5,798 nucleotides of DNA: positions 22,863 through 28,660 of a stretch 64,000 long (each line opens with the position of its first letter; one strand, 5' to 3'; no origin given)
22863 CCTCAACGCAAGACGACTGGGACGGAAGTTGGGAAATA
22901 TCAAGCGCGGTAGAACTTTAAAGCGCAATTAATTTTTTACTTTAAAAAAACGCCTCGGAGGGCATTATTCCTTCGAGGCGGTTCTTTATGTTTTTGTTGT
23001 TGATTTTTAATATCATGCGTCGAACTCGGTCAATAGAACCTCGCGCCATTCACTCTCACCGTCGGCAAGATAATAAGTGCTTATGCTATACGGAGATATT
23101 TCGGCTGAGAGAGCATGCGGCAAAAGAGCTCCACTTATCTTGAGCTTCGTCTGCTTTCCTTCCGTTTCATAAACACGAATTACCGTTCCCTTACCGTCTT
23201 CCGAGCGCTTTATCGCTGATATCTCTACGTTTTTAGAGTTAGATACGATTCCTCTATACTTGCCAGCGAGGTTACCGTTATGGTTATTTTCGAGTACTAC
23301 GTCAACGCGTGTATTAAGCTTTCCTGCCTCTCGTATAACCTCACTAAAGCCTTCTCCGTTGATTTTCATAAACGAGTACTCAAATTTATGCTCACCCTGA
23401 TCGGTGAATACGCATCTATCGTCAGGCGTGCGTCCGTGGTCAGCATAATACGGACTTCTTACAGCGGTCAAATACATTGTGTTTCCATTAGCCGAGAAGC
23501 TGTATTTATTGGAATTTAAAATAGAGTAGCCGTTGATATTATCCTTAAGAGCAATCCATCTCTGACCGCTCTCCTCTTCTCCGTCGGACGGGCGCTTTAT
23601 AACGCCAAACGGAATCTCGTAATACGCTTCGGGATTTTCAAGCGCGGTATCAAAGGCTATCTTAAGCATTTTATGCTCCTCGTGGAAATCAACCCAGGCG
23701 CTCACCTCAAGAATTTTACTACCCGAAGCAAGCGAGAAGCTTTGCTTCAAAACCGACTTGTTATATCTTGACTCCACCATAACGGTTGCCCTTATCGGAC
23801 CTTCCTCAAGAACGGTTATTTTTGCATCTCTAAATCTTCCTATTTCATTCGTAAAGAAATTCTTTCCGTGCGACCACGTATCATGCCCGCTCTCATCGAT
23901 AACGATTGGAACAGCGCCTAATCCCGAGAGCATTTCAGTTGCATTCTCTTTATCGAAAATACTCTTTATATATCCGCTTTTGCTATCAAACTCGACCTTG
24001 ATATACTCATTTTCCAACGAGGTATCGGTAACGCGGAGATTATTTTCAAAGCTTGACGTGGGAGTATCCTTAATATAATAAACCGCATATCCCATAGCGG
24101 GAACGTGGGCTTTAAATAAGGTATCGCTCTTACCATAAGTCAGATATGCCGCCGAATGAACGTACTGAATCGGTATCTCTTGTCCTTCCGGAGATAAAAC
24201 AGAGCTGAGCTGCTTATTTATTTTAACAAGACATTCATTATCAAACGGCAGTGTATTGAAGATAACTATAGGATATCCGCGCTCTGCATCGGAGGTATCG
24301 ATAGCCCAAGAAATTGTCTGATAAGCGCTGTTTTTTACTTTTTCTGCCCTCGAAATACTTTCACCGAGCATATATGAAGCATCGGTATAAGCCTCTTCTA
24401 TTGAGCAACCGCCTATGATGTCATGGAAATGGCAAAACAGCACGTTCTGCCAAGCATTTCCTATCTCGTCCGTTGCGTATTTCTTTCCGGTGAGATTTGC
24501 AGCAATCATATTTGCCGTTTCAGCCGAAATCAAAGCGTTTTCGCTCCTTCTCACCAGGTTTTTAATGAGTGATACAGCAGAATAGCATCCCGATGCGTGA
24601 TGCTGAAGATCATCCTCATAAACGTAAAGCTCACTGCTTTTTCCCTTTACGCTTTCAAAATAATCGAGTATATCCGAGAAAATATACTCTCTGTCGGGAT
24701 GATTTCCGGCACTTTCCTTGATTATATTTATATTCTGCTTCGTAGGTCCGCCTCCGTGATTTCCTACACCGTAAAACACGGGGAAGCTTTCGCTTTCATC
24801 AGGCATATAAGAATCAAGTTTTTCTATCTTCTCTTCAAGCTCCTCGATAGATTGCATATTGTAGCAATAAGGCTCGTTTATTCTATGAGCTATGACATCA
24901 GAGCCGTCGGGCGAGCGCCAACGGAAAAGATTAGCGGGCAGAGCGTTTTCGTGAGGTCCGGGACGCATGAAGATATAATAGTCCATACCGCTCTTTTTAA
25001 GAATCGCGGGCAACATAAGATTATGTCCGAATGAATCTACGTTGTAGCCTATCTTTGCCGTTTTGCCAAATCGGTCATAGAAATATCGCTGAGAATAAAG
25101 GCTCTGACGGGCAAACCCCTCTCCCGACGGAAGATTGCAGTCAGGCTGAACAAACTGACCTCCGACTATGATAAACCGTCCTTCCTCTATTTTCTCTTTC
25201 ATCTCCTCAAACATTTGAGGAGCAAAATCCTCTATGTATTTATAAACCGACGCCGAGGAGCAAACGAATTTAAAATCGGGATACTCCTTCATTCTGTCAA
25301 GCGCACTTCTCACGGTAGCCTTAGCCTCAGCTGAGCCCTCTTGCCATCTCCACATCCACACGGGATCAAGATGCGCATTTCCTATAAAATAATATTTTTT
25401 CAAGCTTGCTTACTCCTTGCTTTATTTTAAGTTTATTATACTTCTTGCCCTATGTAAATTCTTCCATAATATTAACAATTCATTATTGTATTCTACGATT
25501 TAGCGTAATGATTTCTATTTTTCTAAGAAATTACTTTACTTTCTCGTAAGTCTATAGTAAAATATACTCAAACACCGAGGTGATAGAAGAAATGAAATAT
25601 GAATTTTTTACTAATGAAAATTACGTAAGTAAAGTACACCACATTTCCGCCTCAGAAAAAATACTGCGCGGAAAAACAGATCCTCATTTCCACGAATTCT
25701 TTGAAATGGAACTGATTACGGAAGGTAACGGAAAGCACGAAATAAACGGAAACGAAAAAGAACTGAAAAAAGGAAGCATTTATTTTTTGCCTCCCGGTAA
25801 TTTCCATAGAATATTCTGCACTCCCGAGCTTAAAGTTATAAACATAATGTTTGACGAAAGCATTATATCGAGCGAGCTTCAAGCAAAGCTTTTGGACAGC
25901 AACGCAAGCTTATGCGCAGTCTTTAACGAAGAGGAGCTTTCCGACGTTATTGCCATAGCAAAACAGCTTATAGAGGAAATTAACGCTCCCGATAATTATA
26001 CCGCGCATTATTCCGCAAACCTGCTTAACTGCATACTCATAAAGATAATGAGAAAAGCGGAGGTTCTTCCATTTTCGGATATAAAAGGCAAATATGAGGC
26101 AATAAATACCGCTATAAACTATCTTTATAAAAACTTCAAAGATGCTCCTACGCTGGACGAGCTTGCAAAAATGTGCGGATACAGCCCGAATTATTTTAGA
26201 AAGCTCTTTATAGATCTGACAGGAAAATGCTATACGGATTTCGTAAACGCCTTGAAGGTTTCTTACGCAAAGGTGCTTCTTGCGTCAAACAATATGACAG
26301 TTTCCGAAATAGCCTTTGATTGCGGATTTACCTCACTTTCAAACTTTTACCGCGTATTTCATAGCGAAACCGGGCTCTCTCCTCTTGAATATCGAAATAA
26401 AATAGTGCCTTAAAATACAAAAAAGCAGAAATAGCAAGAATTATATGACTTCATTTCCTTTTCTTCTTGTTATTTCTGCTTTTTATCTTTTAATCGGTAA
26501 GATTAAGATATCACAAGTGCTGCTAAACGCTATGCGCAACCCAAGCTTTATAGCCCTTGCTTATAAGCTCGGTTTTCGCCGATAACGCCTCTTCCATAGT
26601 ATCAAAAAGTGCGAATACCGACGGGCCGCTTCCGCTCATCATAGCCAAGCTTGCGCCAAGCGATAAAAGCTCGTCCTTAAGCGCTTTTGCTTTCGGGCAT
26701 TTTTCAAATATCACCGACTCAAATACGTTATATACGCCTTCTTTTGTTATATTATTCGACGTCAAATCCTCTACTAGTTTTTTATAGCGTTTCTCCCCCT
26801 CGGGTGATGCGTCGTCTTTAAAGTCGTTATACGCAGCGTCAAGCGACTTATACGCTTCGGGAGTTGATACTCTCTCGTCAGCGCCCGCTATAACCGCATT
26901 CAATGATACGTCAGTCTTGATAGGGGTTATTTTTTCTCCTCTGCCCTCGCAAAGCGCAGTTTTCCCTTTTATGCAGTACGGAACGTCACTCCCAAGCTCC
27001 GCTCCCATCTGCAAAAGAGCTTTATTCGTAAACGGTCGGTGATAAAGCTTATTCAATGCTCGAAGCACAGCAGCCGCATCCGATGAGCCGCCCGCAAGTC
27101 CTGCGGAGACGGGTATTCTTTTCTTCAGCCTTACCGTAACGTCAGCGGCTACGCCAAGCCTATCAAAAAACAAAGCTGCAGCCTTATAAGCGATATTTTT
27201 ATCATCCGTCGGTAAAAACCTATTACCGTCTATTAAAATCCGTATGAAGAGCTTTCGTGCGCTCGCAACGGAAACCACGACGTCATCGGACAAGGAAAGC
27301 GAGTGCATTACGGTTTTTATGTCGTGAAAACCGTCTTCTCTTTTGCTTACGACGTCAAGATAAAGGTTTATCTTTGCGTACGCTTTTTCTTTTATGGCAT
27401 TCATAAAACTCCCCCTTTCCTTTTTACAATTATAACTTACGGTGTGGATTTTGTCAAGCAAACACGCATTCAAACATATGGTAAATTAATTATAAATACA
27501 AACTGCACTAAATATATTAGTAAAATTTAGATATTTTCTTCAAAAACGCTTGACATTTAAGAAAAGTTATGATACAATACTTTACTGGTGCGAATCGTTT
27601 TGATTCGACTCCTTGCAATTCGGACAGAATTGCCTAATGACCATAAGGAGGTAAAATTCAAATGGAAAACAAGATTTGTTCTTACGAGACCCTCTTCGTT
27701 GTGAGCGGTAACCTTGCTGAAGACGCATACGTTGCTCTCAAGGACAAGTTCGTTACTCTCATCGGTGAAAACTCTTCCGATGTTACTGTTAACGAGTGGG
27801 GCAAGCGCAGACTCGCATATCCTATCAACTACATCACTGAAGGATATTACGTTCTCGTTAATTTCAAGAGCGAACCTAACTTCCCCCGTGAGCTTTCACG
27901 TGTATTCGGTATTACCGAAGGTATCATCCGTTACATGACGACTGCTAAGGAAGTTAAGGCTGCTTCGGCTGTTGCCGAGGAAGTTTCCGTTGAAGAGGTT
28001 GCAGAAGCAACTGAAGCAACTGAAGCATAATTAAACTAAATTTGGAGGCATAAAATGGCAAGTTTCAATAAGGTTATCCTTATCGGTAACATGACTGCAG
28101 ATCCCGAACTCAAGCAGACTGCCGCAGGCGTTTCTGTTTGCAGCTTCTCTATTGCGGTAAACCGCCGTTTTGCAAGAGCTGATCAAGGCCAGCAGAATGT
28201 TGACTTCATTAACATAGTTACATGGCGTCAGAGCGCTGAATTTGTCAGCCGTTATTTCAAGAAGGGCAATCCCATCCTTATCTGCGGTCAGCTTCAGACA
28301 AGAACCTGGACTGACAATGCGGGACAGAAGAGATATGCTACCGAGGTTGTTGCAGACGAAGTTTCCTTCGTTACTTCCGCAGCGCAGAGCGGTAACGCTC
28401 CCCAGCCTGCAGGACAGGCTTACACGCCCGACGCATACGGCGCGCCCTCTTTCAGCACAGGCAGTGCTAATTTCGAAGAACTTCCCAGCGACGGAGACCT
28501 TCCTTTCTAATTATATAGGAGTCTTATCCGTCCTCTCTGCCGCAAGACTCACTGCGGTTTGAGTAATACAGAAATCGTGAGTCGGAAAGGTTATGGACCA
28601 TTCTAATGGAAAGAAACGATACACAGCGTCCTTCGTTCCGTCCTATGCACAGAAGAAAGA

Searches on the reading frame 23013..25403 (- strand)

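Call 11: search_protein_families(library=pfam, proteins=[window:23013-25403:-], max_evalue=0.001)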
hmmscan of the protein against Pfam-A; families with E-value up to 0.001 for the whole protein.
window:23013-25403:- (796 aa): 5 families
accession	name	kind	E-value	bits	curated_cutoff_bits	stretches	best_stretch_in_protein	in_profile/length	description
PF01074.27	Glyco_hydro_38N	-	1.1e-57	196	25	1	4-262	2-269/270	Glycosyl hydrolases family 38 N-terminal domain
PF07748.19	Glyco_hydro_38C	-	6.1e-35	121.8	25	1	463-656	1-205/206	Glycosyl hydrolases family 38 C-terminal domain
PF09261.16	Alpha-mann_mid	-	7.8e-17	61.6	31.1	1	271-363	4-95/96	Alpha mannosidase middle domain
PF17677.7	Glyco_hydro38C2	-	3e-06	27.7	22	1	725-757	1-33/72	Glycosyl hydrolases family 38 C-terminal beta sandwich domain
PF21260.3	Laman-like_dom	-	0.00057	20.5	27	0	429-444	32-47/47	Lysosomal alpha-mannosidase-like, central domain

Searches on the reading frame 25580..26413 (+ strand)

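Call 11: search_protein_families(library=pfam, proteins=[window:25580-26413:+], max_evalue=0.001)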
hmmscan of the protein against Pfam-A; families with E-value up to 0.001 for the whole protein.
window:25580-26413:+ (277 aa): 4 families
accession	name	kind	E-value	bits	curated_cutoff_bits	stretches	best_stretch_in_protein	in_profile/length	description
PF12833.13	HTH_18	-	2.6e-19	69.7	33.6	1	195-273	1-79/80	Helix-turn-helix domain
PF00165.29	HTH_AraC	-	1.5e-18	66.9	26.6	1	235-273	2-42/42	Bacterial regulatory helix-turn-helix proteins, AraC family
PF02311.25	AraC_binding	-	5.6e-09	36.3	21.1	1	33-108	16-93/135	AraC-like ligand binding domain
PF07883.17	Cupin_2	-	5.4e-06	26.5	27.2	1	33-82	11-60/70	Cupin domain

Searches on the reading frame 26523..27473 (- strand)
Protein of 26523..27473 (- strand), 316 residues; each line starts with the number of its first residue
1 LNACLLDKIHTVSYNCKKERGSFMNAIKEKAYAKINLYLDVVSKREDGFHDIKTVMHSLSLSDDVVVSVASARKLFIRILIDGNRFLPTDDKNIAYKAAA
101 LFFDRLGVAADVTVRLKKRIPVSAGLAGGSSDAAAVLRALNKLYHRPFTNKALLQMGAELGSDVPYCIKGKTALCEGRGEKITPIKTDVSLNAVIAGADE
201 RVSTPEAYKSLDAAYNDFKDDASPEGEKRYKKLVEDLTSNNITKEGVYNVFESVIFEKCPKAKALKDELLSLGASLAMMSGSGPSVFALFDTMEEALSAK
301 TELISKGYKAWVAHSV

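Call 11: search_protein_families(library=pfam, proteins=[window:26523-27473:-], max_evalue=0.001)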
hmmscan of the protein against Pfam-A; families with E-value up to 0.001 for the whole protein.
window:26523-27473:- (316 aa): 2 families
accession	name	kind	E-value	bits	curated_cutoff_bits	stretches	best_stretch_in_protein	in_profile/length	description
PF00288.32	GHMP_kinases_N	-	7.4e-17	61.8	22.3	1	93-170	1-86/87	GHMP kinases N terminal domain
PF08544.19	GHMP_kinases_C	-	3.1e-11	44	21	1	249-307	24-83/85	GHMP kinases C terminal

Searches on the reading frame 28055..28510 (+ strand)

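Call 51: search_protein_families(library=pfam, proteins=[window:28055-28510:+], max_evalue=0.00001)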
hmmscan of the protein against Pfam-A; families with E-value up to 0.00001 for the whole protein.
window:28055-28510:+ (151 aa): 1 family
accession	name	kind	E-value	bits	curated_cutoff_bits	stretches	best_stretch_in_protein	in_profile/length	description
PF00436.31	SSB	-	1.1e-35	122.3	26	1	4-105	1-103/104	Single-strand binding protein family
